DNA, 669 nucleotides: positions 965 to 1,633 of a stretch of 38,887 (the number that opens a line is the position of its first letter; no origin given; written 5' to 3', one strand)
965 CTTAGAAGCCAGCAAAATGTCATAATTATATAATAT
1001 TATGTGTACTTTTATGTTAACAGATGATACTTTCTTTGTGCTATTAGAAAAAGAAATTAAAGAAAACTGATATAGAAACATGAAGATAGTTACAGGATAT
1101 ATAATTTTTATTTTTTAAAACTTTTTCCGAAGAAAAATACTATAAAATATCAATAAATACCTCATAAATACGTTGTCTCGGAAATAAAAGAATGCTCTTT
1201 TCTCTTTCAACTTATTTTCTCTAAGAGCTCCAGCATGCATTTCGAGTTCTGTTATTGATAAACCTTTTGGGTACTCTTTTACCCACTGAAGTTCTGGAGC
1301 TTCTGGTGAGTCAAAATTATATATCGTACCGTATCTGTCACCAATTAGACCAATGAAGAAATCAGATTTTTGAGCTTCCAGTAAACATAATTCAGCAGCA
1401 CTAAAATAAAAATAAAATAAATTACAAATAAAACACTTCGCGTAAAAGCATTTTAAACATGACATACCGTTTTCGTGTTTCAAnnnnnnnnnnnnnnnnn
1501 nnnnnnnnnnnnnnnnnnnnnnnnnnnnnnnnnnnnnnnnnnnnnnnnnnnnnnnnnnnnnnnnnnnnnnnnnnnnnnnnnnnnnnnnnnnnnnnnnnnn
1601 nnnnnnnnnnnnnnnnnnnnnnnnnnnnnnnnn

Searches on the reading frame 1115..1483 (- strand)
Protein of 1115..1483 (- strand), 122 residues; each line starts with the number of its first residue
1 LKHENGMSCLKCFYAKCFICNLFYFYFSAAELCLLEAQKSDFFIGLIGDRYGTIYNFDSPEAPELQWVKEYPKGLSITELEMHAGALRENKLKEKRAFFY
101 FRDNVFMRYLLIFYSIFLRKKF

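Call 35: search_protein_families(library=pfam, max_evalue=0.01, proteins=[window:1115-1483:-])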
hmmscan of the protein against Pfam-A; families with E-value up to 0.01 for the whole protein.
window:1115-1483:- (122 aa): 1 family
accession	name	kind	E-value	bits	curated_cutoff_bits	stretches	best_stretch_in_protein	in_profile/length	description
PF13271.11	DUF4062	-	4.6e-06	27.2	24.7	1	29-82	42-79/82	Domain of unknown function (DUF4062)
